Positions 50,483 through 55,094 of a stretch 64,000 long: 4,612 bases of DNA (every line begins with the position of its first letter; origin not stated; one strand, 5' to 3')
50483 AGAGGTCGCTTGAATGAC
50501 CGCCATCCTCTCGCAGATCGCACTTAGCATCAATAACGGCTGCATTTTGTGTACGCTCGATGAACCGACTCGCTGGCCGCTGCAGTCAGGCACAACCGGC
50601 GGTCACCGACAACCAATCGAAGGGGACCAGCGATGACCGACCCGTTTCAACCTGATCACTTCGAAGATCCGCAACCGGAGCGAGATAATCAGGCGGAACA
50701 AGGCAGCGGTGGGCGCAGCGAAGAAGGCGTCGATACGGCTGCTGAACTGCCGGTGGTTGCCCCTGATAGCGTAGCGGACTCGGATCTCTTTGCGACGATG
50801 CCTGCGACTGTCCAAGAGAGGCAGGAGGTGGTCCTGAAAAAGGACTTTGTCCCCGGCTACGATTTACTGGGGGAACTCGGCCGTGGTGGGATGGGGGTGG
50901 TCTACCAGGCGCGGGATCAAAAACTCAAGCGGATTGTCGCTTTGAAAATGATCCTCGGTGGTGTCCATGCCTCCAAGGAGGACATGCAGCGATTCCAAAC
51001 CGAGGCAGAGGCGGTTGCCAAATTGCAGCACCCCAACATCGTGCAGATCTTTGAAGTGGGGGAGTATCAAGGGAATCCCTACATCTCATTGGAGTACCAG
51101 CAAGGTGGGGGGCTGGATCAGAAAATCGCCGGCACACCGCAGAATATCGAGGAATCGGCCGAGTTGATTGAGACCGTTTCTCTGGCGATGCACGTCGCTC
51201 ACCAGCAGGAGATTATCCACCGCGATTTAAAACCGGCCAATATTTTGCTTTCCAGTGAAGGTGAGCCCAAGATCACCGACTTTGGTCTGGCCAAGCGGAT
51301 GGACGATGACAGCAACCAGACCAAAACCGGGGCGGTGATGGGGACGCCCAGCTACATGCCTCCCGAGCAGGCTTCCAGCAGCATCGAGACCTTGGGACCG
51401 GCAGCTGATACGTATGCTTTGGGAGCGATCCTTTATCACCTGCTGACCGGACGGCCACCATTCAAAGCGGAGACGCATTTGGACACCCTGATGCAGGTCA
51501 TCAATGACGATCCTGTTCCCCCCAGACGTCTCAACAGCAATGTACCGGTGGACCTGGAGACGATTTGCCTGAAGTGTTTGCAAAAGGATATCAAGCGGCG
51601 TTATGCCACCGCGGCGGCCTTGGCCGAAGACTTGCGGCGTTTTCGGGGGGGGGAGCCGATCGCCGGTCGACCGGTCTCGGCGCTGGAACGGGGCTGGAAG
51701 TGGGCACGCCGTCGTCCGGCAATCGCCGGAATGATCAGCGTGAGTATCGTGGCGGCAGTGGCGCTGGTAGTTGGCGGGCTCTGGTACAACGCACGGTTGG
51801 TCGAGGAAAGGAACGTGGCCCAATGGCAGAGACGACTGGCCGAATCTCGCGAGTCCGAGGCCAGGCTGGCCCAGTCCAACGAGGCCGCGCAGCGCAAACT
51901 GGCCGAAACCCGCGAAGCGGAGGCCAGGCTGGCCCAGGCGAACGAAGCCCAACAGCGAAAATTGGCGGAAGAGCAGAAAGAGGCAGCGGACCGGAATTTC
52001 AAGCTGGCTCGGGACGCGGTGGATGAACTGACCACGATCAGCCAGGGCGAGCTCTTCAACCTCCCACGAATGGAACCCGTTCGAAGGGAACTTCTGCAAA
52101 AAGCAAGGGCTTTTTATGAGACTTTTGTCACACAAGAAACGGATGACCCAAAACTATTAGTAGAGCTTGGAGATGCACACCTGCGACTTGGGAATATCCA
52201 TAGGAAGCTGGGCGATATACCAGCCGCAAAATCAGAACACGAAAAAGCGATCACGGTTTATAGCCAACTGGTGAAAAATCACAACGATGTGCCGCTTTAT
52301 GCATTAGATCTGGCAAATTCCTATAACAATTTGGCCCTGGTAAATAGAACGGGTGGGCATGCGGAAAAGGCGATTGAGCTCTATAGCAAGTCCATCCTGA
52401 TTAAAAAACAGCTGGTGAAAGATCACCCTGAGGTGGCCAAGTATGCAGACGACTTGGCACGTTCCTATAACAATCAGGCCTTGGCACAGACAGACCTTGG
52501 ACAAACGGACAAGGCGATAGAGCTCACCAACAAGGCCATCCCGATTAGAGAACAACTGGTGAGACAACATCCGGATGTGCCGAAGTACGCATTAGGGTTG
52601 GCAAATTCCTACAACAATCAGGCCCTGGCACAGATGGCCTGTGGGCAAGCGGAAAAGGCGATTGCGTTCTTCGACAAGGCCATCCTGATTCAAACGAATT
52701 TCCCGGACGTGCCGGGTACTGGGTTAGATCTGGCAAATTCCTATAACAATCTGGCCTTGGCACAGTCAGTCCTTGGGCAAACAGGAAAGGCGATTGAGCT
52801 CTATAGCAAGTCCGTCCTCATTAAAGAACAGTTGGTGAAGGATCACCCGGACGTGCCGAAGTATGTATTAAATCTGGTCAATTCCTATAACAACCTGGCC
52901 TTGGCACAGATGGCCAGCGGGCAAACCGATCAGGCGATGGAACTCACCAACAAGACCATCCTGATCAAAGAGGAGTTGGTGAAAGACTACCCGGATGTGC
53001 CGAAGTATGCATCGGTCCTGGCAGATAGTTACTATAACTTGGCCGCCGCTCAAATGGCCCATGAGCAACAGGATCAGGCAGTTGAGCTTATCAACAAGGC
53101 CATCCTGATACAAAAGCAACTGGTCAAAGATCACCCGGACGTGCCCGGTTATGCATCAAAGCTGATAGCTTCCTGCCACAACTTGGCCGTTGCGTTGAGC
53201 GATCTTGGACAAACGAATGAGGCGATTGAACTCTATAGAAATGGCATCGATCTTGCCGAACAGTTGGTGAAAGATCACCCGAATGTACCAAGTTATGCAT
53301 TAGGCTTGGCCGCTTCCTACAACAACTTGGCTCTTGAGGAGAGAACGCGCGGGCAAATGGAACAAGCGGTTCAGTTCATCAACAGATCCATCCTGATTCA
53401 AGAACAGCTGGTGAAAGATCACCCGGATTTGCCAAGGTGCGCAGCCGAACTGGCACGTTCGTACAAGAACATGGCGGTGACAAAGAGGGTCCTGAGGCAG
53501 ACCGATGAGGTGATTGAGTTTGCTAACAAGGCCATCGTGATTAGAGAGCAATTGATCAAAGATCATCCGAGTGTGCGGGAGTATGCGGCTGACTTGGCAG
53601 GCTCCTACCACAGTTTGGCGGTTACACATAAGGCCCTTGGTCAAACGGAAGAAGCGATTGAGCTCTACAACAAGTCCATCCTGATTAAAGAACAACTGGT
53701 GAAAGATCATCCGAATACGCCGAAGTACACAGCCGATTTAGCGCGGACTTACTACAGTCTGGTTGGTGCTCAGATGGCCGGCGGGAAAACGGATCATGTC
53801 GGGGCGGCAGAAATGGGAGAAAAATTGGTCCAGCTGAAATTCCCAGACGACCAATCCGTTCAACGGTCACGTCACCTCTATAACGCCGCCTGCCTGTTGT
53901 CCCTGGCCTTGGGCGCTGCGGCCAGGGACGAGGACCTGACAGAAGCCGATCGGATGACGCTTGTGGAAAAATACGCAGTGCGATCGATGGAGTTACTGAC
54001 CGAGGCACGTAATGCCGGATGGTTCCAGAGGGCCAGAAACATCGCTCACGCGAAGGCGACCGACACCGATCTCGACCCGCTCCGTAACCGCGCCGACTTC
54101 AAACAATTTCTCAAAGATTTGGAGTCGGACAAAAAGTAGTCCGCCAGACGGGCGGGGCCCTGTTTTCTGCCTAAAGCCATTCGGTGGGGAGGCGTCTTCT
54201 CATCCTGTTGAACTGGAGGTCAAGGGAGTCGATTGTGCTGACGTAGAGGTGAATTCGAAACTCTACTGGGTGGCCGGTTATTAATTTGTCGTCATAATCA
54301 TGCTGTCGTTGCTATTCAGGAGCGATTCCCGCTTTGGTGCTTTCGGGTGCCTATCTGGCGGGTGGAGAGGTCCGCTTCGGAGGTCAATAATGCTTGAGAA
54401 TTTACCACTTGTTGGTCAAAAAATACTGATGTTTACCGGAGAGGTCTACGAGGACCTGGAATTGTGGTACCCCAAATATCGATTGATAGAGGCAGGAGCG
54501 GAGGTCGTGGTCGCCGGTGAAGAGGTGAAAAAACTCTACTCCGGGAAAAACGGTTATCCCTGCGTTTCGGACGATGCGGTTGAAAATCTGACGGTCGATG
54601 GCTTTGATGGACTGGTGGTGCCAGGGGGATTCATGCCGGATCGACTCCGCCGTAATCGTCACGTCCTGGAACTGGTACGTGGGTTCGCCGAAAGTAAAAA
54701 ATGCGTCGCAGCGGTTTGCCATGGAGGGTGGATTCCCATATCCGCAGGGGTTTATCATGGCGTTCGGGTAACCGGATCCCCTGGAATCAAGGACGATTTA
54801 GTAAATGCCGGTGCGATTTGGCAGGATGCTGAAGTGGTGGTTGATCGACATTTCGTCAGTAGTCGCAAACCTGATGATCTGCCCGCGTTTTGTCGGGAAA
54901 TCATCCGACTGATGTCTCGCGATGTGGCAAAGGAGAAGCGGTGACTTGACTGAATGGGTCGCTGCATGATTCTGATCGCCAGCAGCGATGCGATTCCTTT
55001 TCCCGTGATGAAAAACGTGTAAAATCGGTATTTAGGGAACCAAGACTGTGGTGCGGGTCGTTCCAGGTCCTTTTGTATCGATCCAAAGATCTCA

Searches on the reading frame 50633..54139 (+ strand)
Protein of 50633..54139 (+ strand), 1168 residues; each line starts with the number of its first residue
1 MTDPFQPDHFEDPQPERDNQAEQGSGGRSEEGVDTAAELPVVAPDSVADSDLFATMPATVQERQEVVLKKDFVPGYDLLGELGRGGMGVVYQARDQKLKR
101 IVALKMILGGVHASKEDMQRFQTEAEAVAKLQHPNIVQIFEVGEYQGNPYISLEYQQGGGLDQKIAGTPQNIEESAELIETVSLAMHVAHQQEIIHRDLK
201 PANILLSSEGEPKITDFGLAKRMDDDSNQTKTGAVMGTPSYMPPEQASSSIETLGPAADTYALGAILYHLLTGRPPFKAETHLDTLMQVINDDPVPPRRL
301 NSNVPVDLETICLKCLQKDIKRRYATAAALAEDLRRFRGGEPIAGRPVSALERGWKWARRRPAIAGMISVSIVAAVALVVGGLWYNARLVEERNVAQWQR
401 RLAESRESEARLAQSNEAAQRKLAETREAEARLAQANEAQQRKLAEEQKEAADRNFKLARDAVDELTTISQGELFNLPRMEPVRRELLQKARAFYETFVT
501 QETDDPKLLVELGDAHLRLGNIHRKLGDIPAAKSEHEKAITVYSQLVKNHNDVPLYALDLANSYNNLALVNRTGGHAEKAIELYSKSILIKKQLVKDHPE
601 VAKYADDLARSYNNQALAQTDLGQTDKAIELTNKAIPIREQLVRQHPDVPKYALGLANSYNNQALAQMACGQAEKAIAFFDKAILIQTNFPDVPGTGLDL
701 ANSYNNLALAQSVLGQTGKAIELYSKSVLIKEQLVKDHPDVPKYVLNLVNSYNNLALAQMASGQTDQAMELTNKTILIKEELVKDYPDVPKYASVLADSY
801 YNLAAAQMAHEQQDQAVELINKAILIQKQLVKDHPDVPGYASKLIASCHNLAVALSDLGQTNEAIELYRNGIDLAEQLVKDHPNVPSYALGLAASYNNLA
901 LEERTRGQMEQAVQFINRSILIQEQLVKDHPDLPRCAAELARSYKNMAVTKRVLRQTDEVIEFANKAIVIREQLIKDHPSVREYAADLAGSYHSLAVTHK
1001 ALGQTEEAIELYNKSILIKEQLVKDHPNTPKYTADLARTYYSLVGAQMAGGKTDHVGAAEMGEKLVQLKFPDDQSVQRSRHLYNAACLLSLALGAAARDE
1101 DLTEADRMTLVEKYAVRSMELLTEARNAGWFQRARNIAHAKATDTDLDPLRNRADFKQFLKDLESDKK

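Call 93: search_protein_families(library=pfam, proteins=[window:50633-54139:+], max_evalue=0.00001)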
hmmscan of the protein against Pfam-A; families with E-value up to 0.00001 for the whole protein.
window:50633-54139:+ (1168 aa): 13 families
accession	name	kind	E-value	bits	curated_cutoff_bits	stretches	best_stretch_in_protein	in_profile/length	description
PF00069.31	Pkinase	-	1.7e-52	178.9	31.7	1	76-331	1-259/263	Protein kinase domain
PF00515.34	TPR_1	-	1.8e-43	145.1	27.8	0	609-639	1-31/34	Tetratricopeptide repeat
PF13424.12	TPR_12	-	8.8e-40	135.2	30.1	3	656-728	2-72/77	Tetratricopeptide repeat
PF13374.12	TPR_10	-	2.8e-38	129.3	27.5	1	845-884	2-42/42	Tetratricopeptide repeat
PF07714.23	PK_Tyr_Ser-Thr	-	1.4e-34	120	23.1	1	80-325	5-250/258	Protein tyrosine and serine/threonine kinase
PF13181.12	TPR_8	-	1.2e-33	112.8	25.7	0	990-1021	2-33/34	Tetratricopeptide repeat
PF07719.23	TPR_2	-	1.1e-29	100.4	27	0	991-1018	3-30/34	Tetratricopeptide repeat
PF24885.1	TPR_NPHP3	-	5.8e-14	52.5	100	0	939-1040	97-193/239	Nephrocystin-3 TPR domain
PF13431.12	TPR_17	-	3.2e-11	43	24.4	0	701-722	13-34/34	Tetratricopeptide repeat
PF13176.12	TPR_7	-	9.1e-10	38.3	27.9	0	847-875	1-29/36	Tetratricopeptide repeat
PF13428.12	TPR_14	-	2.9e-08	34.1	23.5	0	992-1014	4-26/44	Tetratricopeptide repeat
PF13414.12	TPR_11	-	6.6e-07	29.4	26.8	0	1001-1020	6-25/42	TPR repeat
PF13174.12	TPR_6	-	3.5e-06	27.7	26.3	0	514-550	1-30/33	Tetratricopeptide repeat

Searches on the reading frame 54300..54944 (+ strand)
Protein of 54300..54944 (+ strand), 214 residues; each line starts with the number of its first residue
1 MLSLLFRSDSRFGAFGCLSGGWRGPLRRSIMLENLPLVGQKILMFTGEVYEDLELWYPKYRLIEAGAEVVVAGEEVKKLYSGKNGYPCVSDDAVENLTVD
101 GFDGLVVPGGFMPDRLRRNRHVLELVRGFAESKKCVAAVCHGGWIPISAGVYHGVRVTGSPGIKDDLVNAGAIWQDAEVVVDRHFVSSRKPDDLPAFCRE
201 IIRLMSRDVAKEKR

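Call 93: search_protein_families(library=pfam, proteins=[window:54300-54944:+], max_evalue=0.00001)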
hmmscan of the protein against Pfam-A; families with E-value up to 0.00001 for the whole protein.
window:54300-54944:+ (214 aa): 1 family
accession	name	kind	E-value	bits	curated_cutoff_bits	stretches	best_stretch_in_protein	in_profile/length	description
PF01965.30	DJ-1_PfpI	-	3.8e-44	150.9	26.6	1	41-203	2-164/165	DJ-1/PfpI family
